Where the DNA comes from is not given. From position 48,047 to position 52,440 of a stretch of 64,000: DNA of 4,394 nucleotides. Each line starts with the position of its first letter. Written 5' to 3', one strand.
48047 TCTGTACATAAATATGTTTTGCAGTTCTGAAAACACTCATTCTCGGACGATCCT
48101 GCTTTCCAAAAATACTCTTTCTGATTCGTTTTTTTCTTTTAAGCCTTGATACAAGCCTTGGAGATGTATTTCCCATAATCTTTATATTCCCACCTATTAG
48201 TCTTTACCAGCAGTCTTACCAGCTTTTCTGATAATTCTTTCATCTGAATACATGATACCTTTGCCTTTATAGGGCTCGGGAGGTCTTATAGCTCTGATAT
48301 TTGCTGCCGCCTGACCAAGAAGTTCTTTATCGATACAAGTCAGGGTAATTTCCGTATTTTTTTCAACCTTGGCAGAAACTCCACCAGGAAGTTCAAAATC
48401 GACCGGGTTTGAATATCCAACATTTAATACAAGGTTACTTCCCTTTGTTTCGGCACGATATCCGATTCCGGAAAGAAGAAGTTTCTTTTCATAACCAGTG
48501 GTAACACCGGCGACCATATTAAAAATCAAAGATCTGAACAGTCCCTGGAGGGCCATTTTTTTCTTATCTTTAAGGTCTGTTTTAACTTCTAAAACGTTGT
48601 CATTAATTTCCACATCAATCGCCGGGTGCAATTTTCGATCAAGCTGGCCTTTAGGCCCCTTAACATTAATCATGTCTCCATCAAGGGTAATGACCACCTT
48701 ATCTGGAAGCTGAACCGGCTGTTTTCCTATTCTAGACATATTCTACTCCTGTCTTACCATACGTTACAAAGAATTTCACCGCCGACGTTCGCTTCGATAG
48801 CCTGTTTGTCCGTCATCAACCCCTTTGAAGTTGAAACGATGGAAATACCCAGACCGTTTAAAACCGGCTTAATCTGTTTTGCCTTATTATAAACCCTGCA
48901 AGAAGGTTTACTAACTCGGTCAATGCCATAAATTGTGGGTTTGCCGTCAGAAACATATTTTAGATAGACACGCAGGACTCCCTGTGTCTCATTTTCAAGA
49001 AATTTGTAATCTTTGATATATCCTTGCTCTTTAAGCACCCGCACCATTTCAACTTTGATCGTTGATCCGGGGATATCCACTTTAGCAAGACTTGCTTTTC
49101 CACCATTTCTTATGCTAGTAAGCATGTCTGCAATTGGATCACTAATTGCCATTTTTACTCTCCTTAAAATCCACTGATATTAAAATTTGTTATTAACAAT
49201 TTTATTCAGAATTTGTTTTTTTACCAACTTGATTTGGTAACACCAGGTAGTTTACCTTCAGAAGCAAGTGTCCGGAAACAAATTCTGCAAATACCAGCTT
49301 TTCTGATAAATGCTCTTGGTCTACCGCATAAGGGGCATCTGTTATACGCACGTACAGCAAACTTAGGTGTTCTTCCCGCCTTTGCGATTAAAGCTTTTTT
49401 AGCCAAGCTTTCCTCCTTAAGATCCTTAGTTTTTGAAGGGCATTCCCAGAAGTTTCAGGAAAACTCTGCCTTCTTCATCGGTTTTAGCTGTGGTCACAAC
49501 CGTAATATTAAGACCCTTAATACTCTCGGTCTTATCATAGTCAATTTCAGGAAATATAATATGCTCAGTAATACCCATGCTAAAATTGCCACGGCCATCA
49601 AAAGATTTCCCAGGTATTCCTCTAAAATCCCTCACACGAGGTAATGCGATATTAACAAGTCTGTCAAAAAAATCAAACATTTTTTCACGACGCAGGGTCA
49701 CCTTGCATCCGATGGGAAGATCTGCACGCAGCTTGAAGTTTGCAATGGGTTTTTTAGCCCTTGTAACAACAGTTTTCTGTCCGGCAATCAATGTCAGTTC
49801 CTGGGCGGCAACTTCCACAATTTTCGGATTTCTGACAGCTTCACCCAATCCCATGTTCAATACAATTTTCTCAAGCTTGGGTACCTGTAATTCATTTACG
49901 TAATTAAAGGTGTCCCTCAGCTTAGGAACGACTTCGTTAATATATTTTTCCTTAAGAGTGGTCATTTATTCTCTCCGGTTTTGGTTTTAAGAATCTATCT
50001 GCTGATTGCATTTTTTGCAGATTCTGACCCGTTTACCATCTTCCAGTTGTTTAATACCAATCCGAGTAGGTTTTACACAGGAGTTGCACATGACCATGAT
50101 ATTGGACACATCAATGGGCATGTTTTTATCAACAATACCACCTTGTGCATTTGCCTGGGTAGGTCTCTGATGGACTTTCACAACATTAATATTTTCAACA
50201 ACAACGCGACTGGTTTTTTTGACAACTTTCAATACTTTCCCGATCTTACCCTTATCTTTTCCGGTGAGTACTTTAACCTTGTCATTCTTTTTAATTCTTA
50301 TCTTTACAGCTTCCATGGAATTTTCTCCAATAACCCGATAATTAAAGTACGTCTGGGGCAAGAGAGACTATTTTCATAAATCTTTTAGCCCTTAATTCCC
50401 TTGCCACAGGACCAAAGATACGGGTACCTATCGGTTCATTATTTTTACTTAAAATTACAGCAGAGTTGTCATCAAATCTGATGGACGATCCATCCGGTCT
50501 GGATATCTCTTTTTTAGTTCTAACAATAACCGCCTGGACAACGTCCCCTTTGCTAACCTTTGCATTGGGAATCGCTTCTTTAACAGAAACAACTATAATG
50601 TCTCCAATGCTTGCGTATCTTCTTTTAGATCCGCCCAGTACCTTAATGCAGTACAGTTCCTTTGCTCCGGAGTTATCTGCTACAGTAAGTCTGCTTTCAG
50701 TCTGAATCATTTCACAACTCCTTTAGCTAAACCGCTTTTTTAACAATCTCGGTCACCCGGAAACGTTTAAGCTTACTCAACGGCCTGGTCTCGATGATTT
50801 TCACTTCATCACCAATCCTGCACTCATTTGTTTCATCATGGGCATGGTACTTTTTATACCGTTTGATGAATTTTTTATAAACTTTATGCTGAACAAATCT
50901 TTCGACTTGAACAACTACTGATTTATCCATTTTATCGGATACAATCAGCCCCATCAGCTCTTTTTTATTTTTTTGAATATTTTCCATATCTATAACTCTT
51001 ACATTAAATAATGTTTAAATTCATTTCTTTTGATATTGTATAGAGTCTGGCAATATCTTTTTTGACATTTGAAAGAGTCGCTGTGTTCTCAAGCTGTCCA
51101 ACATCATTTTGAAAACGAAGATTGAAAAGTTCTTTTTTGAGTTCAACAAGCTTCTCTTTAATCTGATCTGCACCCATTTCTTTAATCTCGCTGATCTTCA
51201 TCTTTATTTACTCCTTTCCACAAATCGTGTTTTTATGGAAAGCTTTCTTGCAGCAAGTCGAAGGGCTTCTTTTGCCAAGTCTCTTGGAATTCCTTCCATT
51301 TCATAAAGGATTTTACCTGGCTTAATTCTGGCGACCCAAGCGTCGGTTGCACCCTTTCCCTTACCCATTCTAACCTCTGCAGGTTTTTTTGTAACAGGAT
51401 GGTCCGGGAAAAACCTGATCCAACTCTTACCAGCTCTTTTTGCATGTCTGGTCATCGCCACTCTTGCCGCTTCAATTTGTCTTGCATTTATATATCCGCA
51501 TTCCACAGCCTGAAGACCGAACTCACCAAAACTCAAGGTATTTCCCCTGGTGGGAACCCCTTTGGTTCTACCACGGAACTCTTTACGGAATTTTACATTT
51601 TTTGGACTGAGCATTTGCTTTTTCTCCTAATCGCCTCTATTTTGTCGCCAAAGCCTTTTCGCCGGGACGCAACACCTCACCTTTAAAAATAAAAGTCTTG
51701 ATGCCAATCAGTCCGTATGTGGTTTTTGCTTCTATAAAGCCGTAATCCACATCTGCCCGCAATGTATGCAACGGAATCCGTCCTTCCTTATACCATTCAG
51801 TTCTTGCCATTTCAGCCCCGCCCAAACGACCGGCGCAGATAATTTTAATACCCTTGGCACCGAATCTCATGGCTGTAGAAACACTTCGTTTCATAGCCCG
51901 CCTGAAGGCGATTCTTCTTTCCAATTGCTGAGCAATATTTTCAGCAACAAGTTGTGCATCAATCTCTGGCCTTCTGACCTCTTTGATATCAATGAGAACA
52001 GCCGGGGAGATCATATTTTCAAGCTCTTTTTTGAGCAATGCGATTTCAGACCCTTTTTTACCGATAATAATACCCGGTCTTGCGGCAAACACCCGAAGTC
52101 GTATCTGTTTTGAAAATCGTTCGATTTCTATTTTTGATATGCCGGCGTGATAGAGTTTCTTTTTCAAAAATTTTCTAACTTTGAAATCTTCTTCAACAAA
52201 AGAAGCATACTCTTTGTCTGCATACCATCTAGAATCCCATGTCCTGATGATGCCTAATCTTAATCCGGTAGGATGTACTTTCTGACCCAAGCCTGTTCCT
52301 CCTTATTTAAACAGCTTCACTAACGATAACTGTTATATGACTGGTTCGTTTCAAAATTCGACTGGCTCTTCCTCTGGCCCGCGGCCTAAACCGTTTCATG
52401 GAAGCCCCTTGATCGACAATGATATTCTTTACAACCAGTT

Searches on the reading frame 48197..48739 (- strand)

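Call 20: search_protein_families(library=pfam, proteins=[window:48197-48739:-], max_evalue=0.001)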
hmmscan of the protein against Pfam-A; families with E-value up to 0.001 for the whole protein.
window:48197-48739:- (180 aa): 1 family
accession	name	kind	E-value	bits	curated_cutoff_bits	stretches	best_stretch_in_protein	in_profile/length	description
PF00347.28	Ribosomal_L6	-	3e-38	130.9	27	2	91-164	2-79/80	Ribosomal protein L6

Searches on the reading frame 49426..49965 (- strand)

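Call 20: search_protein_families(library=pfam, proteins=[window:49426-49965:-], max_evalue=0.001)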
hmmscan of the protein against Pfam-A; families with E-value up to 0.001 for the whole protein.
window:49426-49965:- (179 aa): 2 families
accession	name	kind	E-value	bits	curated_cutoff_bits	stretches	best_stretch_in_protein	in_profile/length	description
PF00673.26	Ribosomal_L5_C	-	4.7e-42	142.5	27.8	1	84-177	1-94/94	ribosomal L5P family C-terminus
PF00281.24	Ribosomal_L5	-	2.3e-25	89.1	34.9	1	24-80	1-57/57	Ribosomal protein L5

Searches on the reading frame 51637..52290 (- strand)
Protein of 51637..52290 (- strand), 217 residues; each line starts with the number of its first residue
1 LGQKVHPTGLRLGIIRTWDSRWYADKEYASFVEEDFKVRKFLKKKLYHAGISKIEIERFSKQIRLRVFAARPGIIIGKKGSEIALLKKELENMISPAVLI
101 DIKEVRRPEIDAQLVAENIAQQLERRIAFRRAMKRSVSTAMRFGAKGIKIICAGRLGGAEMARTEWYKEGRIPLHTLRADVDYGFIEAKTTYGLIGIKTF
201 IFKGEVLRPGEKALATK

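Call 21: search_protein_families(library=pfam, proteins=[window:51637-52290:-], max_evalue=0.001)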
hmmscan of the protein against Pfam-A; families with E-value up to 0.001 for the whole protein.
window:51637-52290:- (217 aa): 2 families
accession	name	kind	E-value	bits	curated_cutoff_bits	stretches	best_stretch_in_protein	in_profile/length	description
PF00189.25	Ribosomal_S3_C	-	6.5e-38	129.6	34.1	1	119-201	1-83/83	Ribosomal protein S3, C-terminal domain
PF07650.23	KH_2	-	1.8e-17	63.4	22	1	37-109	1-77/78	KH domain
